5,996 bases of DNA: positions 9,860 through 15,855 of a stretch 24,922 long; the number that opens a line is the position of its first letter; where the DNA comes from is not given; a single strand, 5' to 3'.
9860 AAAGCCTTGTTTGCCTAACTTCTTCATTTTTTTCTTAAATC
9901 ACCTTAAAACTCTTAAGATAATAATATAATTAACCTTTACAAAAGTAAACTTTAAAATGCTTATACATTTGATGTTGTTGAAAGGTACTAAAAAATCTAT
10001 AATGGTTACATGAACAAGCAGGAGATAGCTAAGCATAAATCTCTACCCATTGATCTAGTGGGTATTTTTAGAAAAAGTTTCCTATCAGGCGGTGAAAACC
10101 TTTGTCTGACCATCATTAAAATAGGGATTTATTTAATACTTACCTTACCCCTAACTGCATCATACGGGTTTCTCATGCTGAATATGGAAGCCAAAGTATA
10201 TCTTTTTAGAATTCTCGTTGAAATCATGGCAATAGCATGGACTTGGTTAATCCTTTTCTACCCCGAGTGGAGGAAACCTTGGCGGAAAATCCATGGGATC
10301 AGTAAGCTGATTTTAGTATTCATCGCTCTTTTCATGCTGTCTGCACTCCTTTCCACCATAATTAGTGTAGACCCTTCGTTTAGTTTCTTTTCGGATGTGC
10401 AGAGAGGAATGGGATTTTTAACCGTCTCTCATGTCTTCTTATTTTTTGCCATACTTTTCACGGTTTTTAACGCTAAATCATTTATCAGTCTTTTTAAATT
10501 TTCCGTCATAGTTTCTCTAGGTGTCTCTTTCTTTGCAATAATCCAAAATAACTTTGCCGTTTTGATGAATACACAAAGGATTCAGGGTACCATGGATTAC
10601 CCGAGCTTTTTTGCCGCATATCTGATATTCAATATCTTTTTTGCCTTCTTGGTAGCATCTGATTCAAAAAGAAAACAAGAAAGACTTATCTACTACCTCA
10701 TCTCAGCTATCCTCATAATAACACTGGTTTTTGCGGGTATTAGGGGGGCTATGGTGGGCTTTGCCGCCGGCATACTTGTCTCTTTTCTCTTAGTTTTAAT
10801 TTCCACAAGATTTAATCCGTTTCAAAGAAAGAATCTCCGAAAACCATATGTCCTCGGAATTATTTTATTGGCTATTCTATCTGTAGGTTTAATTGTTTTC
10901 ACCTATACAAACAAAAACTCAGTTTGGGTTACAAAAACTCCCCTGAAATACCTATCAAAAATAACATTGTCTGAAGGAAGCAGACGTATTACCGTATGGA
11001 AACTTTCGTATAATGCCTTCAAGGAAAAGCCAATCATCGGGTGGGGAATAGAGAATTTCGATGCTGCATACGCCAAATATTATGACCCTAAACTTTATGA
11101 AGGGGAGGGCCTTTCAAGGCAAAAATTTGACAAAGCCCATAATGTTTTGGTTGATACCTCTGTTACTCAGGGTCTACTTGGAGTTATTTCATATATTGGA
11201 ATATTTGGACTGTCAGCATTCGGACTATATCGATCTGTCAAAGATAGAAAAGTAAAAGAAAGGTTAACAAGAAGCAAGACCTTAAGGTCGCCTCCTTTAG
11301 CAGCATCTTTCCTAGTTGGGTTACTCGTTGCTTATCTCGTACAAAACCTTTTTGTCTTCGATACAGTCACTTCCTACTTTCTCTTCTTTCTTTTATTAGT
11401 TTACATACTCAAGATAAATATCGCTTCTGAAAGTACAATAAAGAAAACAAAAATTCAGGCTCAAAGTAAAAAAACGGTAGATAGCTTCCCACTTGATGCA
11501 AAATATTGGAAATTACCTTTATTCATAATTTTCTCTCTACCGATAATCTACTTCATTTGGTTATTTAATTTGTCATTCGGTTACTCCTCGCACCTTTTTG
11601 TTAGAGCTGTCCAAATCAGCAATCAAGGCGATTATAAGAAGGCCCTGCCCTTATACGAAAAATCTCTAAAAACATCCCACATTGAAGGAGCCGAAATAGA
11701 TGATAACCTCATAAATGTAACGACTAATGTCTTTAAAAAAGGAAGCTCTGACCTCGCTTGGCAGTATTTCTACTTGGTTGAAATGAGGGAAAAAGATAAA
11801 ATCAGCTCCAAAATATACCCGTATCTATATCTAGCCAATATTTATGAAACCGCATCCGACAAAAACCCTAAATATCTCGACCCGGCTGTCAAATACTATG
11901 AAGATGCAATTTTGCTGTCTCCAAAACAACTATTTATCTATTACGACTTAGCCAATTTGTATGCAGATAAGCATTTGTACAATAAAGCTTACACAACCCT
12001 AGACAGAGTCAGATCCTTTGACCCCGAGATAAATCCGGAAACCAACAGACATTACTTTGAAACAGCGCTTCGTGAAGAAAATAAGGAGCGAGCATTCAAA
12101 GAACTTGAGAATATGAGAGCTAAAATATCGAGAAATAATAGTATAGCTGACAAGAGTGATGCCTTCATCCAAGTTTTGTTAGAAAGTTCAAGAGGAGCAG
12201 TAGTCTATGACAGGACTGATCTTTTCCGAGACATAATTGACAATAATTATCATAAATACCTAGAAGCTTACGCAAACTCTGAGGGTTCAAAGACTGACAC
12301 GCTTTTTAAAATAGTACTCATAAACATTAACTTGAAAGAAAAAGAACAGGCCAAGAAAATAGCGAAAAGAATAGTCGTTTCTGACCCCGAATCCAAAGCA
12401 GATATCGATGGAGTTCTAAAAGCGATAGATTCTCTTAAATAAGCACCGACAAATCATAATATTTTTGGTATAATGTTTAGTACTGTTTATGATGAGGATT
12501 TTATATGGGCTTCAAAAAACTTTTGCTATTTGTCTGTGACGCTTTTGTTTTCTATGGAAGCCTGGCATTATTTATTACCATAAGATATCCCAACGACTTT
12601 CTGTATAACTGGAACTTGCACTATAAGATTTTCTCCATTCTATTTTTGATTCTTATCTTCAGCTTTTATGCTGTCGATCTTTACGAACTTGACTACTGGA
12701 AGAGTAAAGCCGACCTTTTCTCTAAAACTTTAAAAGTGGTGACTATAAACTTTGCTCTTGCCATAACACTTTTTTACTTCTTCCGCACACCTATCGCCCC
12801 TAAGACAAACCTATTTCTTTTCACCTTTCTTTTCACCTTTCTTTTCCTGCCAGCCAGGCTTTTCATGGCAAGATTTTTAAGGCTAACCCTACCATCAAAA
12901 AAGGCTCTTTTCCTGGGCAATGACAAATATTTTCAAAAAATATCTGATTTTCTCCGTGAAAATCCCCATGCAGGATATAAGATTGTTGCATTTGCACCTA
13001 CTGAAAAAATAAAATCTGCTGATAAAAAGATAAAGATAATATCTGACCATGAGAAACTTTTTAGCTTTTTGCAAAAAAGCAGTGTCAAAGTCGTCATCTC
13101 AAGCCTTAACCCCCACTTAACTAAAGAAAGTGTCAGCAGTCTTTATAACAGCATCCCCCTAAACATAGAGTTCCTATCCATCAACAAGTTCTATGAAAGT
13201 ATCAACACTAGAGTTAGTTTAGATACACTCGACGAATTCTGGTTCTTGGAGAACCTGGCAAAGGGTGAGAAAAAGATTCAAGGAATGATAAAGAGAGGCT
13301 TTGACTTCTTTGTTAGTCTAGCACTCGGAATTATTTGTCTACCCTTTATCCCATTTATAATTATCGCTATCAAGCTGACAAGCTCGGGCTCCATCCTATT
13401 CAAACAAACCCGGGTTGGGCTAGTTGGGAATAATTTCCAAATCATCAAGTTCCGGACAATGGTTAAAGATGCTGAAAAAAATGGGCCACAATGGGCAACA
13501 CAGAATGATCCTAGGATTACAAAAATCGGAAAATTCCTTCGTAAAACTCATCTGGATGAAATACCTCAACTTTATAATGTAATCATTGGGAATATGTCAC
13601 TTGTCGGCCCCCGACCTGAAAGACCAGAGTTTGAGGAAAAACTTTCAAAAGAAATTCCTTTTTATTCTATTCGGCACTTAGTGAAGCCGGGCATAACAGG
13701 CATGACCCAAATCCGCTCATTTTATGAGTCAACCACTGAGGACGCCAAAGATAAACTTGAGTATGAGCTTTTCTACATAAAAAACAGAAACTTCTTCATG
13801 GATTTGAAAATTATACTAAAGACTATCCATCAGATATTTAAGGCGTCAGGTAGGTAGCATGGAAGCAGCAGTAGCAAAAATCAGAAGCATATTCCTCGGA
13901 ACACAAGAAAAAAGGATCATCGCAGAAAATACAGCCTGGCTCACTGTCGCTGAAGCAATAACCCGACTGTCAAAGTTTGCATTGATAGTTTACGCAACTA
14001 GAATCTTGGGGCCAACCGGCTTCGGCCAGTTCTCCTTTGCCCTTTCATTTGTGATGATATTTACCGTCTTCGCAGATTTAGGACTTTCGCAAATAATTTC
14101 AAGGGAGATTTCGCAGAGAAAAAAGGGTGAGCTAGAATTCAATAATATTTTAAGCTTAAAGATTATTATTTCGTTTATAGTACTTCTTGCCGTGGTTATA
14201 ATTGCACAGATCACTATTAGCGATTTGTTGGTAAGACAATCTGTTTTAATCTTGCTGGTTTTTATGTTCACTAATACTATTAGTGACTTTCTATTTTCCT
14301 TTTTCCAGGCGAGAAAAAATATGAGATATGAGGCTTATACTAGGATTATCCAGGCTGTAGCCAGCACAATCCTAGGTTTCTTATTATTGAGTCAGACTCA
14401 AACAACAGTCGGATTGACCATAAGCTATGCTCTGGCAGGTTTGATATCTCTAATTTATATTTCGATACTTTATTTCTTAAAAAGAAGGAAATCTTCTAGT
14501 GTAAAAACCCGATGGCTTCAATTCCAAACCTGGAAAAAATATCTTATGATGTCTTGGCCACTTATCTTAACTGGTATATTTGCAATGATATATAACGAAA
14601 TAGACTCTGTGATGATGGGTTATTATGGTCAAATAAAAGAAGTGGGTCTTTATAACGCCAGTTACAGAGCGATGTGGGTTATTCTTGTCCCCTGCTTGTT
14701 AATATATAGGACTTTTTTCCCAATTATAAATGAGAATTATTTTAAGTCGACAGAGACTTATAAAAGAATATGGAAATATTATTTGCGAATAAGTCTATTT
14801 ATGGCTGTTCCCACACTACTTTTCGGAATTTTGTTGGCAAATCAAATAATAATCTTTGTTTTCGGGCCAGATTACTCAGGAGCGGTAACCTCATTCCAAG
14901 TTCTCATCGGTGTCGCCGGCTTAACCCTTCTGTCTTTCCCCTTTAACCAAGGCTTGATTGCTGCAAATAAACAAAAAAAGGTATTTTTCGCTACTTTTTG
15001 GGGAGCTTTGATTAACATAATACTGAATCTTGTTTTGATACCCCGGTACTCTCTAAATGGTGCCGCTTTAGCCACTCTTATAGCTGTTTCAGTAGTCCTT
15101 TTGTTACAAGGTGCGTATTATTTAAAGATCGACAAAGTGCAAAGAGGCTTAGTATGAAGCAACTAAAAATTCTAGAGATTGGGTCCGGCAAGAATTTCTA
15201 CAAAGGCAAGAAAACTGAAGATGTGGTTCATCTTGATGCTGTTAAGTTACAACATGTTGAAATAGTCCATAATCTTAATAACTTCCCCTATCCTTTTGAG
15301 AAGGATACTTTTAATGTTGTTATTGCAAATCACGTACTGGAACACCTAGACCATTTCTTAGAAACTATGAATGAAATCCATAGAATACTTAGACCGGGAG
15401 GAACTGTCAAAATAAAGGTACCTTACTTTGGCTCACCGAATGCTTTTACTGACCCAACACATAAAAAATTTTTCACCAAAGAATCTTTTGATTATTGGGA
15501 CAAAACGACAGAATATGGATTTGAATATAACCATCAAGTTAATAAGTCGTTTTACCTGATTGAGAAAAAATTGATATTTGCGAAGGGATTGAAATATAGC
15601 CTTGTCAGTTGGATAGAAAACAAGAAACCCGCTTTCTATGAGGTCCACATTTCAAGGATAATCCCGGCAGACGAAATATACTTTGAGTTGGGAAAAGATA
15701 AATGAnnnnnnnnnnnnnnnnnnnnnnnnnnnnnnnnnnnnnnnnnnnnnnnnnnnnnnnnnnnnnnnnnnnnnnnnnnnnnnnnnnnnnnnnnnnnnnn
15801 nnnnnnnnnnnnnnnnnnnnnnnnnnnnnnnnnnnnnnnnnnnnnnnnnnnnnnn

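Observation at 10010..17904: Self-contained candidate pilin O-glycosylation pathway placed between pilA and the other pilins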

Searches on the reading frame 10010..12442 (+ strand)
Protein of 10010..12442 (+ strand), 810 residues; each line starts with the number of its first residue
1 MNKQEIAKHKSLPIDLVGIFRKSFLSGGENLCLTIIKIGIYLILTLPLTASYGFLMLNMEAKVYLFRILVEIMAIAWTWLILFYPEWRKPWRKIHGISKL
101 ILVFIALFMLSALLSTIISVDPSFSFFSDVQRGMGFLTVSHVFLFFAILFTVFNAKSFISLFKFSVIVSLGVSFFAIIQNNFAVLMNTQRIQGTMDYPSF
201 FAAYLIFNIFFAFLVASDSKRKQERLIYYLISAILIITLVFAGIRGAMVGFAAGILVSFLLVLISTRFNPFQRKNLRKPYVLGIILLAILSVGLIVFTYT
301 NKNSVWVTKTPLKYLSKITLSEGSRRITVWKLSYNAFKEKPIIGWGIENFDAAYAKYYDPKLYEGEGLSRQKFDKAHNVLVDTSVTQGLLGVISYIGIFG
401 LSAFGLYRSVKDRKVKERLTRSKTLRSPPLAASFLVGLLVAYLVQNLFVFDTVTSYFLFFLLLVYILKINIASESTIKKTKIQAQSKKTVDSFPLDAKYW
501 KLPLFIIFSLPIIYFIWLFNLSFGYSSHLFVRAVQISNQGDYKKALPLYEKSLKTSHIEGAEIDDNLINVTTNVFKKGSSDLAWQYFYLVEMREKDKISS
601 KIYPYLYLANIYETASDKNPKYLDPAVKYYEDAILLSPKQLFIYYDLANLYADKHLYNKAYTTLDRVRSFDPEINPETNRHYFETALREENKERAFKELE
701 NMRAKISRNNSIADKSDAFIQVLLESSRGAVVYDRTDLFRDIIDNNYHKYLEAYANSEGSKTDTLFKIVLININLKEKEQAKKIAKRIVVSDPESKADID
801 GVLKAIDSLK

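Call 3: search_protein_families(library=pfam, proteins=[window:10010-12442:+], max_evalue=0.01)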
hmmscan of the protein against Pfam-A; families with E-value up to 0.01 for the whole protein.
window:10010-12442:+ (810 aa): 6 families
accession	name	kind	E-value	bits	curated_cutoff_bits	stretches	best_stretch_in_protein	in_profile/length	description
PF04932.20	Wzy_C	-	3.8e-18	66.1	31.7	1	231-396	2-149/149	O-Antigen ligase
PF13181.12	TPR_8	-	7.3e-06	26.2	25.7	0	622-639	16-33/34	Tetratricopeptide repeat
PF14559.12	TPR_19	-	9.6e-06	26.3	25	0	626-673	10-57/68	Tetratricopeptide repeat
PF07719.23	TPR_2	-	4.7e-05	23.6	27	0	537-554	12-29/34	Tetratricopeptide repeat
PF00515.34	TPR_1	-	0.00019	21.6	27.8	0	538-554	13-29/34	Tetratricopeptide repeat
PF13174.12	TPR_6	-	0.0037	18.3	26.3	0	763-795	1-33/33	Tetratricopeptide repeat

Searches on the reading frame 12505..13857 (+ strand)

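Call 3: search_protein_families(library=pfam, proteins=[window:12505-13857:+], max_evalue=0.01)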
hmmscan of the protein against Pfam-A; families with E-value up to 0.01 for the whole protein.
window:12505-13857:+ (450 aa): 3 families
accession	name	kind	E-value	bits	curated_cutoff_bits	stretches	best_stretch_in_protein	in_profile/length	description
PF02397.22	Bac_transf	-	4.8e-67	225.4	27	1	263-446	1-179/179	Bacterial sugar transferase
PF13727.12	CoA_binding_3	-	1.6e-05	25.4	25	1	56-203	2-151/175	CoA-binding domain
PF01284.28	MARVEL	-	0.00014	22.3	32.8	1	41-127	10-100/135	Membrane-associating domain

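Call 21: search_protein_families(library=ncbifam, proteins=[window:12505-13857:+], max_evalue=0.01)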
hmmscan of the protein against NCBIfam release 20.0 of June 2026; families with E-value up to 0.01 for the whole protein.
window:12505-13857:+ (450 aa): 10 families
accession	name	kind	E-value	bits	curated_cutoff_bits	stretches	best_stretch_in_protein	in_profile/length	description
TIGR03025.1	EPS_sugtrans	subfamily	6e-117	391.6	295.55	1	11-448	2-442/445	exopolysaccharide biosynthesis polyprenyl glycosylphosphotransferase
TIGR03013.1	EpsB_2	subfamily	8.6e-105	351.3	393.35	1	11-445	2-437/443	TIGR03013 family XrtA/PEP-CTERM system glycosyltransferase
TIGR03023.1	WcaJ_sugtrans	equivalog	1.1e-95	321.7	410.75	1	11-446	2-448/453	undecaprenyl-phosphate glucose phosphotransferase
TIGR03022.1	WbaP_sugtrans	subfamily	1.4e-65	222.3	403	1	8-449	1-454/456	undecaprenyl-phosphate galactose phosphotransferase WbaP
NF007518.0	PRK10124.1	equivalog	2.4e-49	168.3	684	1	77-445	86-458/464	undecaprenyl-phosphate glucose phosphotransferase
NF052601.1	undeca_RfbP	equivalog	8.4e-42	143.1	330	1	255-444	37-235/244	undecaprenyl-phosphate galactose phosphotransferase family protein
NF041877.1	EPS_EpsZ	equivalog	1.6e-39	135.8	800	1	115-449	117-457/459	exopolysaccharide biosynthesis polyisoprenyl-phosphate hexose-1-phosphate transferase EpsZ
NF050817.1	PolSacchBiosHfsE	equivalog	5.4e-39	134.2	750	1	257-442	266-457/467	polysaccharide biosynthesis protein HfsE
NF011751.0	PRK15204.1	equivalog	1.3e-32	113.1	907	1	30-449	44-474/476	undecaprenyl-phosphate galactose phosphotransferase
NF045514.1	glycotran_HepC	equivalog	7.8e-25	87.4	140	1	250-371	104-211/220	heterocyst development glycosyltransferase HepC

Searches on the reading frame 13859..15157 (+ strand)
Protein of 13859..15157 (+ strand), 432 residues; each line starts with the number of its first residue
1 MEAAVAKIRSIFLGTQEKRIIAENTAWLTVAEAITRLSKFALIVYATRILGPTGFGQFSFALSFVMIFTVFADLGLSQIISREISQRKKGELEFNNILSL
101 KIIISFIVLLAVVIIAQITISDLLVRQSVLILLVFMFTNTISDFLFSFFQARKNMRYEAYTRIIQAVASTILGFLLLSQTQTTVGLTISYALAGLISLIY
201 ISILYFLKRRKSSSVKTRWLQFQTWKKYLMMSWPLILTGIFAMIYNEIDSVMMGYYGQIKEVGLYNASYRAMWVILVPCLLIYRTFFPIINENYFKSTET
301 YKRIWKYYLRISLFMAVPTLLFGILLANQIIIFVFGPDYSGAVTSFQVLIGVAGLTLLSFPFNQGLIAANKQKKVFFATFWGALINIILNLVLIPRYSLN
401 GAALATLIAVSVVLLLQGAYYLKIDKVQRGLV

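Call 3: search_protein_families(library=pfam, proteins=[window:13859-15157:+], max_evalue=0.01)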
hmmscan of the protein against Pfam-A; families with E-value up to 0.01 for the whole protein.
window:13859-15157:+ (432 aa): 3 families
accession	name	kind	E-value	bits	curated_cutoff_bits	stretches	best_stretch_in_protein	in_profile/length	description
PF01943.22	Polysacc_synt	-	7.3e-39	134.3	28.2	1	22-292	2-272/274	Polysaccharide biosynthesis protein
PF13440.11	Polysacc_synt_3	-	2.3e-17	63.6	23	1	47-343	3-292/293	Polysaccharide biosynthesis protein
PF01554.23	MatE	-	4e-06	27.1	24.9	1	234-391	1-160/161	MatE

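Call 21: search_protein_families(library=ncbifam, proteins=[window:13859-15157:+], max_evalue=0.01)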
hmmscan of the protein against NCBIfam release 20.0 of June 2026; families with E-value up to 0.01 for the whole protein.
window:13859-15157:+ (432 aa): 5 families
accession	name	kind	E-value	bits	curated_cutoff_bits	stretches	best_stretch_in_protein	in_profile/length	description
TIGR02900.1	spore_V_B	equivalog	1.4e-18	66.9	372.3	1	24-417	4-427/488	stage V sporulation protein B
NF041871.1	Wzx_EPS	equivalog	1.3e-13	50.5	800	1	44-413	25-392/492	exopolysaccharide biosynthesis flippase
NF050818.1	PolSacchBiosHfsF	equivalog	5.2e-13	48.8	700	1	42-413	23-395/468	polysaccharide biosynthesis protein HfsF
NF058658.1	Oglyco_Wzx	exception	1.4e-10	40.8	720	1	22-421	11-401/478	O-glycosylation flippase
TIGR00797.1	matE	subfamily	1.5e-10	40.5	147.4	1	234-427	1-198/396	MATE family efflux transporter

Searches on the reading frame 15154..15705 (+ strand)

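Call 3: search_protein_families(library=pfam, proteins=[window:15154-15705:+], max_evalue=0.01)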
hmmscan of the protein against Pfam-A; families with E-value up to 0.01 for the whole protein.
window:15154-15705:+ (183 aa): 7 families
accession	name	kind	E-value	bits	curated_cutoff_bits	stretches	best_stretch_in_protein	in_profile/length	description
PF13489.12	Methyltransf_23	-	1.7e-09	38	27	1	47-97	76-128/164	Methyltransferase domain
PF08241.18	Methyltransf_11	-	2.2e-09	38.2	21.2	1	38-85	48-93/95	Methyltransferase domain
PF08242.18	Methyltransf_12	-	8.6e-07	30.1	30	1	40-84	50-97/98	Methyltransferase domain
PF13649.12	Methyltransf_25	-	1.7e-05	25.9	27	1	40-83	54-97/97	Methyltransferase domain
PF13847.12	Methyltransf_31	-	2.2e-05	24.6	27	1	42-91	64-113/145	Methyltransferase domain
PF20922.3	Anamorsin_N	-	0.00065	19.9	27.1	1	48-92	47-92/163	Anamorsin, N-terminal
PF01209.24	Ubie_methyltran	-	0.0018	18.1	20.1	1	34-86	99-150/233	ubiE/COQ5 methyltransferase family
